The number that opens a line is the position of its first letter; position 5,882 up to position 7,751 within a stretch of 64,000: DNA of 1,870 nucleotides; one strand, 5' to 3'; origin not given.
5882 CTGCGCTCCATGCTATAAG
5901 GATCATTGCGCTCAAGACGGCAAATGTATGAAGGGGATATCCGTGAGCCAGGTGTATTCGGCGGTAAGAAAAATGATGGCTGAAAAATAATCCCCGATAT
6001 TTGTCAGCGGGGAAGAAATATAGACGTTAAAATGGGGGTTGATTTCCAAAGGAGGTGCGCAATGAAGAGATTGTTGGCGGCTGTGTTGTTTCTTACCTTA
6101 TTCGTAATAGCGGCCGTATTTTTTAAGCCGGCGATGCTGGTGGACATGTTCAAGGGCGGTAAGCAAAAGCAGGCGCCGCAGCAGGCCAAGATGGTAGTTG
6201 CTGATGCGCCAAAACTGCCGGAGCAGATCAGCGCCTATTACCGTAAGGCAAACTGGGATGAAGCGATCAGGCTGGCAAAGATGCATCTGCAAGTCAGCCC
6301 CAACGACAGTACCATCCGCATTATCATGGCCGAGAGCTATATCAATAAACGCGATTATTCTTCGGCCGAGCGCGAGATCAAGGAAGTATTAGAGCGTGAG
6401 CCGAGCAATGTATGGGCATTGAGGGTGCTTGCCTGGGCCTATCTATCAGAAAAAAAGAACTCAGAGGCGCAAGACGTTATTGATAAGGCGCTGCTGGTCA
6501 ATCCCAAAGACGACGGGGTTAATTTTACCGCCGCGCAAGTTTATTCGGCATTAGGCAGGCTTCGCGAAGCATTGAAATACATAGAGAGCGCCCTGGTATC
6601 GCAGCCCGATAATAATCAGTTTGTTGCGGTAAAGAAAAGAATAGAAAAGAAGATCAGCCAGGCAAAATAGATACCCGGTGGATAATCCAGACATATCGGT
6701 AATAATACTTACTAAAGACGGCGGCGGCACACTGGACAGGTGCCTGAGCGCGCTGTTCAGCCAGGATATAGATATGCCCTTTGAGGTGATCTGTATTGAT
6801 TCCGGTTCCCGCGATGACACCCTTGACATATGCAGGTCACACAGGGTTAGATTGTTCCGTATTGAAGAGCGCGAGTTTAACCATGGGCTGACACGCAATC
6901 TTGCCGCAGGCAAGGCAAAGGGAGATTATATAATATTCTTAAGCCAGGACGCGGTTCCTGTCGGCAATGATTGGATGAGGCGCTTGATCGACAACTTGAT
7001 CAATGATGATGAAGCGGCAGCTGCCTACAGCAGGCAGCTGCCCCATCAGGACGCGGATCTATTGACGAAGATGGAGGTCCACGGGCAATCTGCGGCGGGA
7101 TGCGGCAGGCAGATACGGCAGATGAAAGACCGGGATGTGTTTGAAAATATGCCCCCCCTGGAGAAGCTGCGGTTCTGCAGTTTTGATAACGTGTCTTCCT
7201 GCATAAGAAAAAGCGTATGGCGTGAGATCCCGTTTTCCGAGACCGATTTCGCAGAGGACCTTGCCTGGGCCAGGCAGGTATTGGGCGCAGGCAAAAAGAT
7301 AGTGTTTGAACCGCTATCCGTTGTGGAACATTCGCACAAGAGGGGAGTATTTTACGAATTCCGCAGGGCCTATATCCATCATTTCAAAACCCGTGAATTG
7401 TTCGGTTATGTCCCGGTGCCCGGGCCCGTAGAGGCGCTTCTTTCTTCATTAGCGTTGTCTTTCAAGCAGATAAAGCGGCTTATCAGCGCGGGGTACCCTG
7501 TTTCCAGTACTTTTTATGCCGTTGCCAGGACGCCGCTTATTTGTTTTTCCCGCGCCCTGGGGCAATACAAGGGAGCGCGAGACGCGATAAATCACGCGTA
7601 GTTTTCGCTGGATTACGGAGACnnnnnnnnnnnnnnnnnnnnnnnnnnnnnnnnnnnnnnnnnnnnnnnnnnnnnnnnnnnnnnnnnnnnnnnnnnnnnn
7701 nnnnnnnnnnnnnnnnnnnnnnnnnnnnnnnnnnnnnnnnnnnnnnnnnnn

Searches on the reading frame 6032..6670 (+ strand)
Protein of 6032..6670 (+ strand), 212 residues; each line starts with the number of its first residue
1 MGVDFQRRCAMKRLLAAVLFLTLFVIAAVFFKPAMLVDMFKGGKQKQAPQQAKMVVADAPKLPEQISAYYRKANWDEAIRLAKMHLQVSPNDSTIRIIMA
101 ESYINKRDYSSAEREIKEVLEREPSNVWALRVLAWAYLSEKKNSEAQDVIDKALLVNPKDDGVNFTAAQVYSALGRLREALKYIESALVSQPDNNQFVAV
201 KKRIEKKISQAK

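Call 3: search_protein_families(library=pfam, proteins=[window:6032-6670:+], max_evalue=0.01)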
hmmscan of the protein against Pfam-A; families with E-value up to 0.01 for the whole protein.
window:6032-6670:+ (212 aa): 25 families
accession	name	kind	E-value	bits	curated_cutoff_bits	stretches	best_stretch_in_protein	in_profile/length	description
PF14559.12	TPR_19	-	7.3e-21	74.7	25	3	107-160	5-58/68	Tetratricopeptide repeat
PF13428.12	TPR_14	-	5.4e-15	54.8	23.5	0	128-169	2-43/44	Tetratricopeptide repeat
PF07719.23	TPR_2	-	8.6e-15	54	27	1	165-194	5-34/34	Tetratricopeptide repeat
PF14853.12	Fis1_TPR_C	-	8.8e-13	48.7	25.3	1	174-210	14-50/53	Fis1 C-terminal tetratricopeptide repeat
PF00515.34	TPR_1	-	8.2e-12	44.9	27.8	0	168-194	8-34/34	Tetratricopeptide repeat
PF13176.12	TPR_7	-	3.6e-11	42.7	27.9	0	168-194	6-34/36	Tetratricopeptide repeat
PF13432.12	TPR_16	-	1.2e-10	42.1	32.7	1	100-154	4-58/65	Tetratricopeptide repeat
PF13181.12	TPR_8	-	1.8e-10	40.6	25.7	0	164-193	4-33/34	Tetratricopeptide repeat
PF13371.12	TPR_9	-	3.5e-10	40.2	35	1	136-204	4-72/73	Tetratricopeptide repeat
PF13431.12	TPR_17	-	1.4e-09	37.9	24.4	0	117-147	3-33/34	Tetratricopeptide repeat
PF12895.13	ANAPC3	-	3.4e-09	37.3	27.2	1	106-186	2-81/82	Anaphase-promoting complex, cyclosome, subunit 3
PF25062.1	ARM_TT21_N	-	2.8e-08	34.2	40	1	69-205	4-145/222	Tetratricopeptide repeat protein 21 N-terminal ARM repeat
PF13424.12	TPR_12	-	1.9e-06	28.4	30.1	0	167-188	51-72/77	Tetratricopeptide repeat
PF23914.1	TPR_CcmH_CycH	-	2.5e-06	27.8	42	1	74-161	65-155/158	Cytochrome c-type biogenesis protein H TPR domain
PF12569.14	NatA_aux_su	-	5.1e-06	26.2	33.3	1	106-187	169-252/515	N-terminal acetyltransferase A, auxiliary subunit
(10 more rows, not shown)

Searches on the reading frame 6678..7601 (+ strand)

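Call 3: search_protein_families(library=pfam, proteins=[window:6678-7601:+], max_evalue=0.01)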
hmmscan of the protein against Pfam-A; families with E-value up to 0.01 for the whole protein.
window:6678-7601:+ (307 aa): 4 families
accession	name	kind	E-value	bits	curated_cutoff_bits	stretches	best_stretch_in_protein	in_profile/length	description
PF00535.33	Glycos_transf_2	-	2.3e-20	73.6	23.3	1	7-137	1-132/168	Glycosyl transferase family 2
PF10111.15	Glyco_tranf_2_2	-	0.00011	22.3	27.3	1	29-93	26-93/276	Glycosyltransferase like family 2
PF13641.12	Glyco_tranf_2_3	-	0.001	19.6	27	1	4-223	1-216/230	Glycosyltransferase like family 2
PF12804.13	NTP_transf_3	-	0.008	16.8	27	0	19-120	27-124/160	MobA-like NTP transferase domain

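Call 5: search_protein_families(library=ncbifam, proteins=[window:6678-7601:+], max_evalue=0.001)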
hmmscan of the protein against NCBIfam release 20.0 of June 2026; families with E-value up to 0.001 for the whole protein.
window:6678-7601:+ (307 aa): 11 families
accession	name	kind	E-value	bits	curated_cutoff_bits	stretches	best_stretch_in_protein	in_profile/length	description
TIGR03965.1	mycofact_glyco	equivalog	1.1e-12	47.6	280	1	3-225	73-287/467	mycofactocin biosynthesis glycosyltransferase MftF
TIGR04283.1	glyco_like_mftF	equivalog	1e-10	41.6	182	1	6-125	1-115/221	TIGR04283 family arsenosugar biosynthesis glycosyltransferase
NF041875.1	EPS_EpsD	equivalog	1.9e-10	40.7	370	1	6-95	1-93/325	exopolysaccharide biosynthesis glycosyltransferase EpsD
NF038302.1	EPS_HpsE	equivalog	1.2e-08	34.3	300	1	5-121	2-124/307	hormogonium polysaccharide biosynthesis glycosyltransferase HpsE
NF007482.0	PRK10073.1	equivalog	8.2e-08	31.6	423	1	3-105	5-108/334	glycosyltransferase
TIGR03937.1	PgaC_IcaA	equivalog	1.2e-05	24.5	422.3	1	3-116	44-159/407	poly-beta-1,6-N-acetyl-D-glucosamine synthase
NF050819.1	PolSacchBiosHfsG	equivalog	3.9e-05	22.9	500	1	4-118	12-127/302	polysaccharide biosynthesis protein HfsG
NF047683.1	TeichurnBiosyTuaG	equivalog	7e-05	22.6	400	1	3-131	5-135/252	teichuronic acid biosynthesis protein TuaG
NF010496.0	PRK13915.1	equivalog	7.6e-05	21.9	262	1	5-125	32-163/307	glucosyl-3-phosphoglycerate synthase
NF038299.1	EPS_HpsN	equivalog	0.00033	19.7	425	1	4-120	1-119/317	hormogonium polysaccharide biosynthesis glycosyltransferase HpsN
NF050050.1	ProtGlycPglI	equivalog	0.0005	19.5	500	1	4-93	2-95/306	GalNAc(5)-diNAcBac-PP-undecaprenol beta-1,3-glucosyltransferase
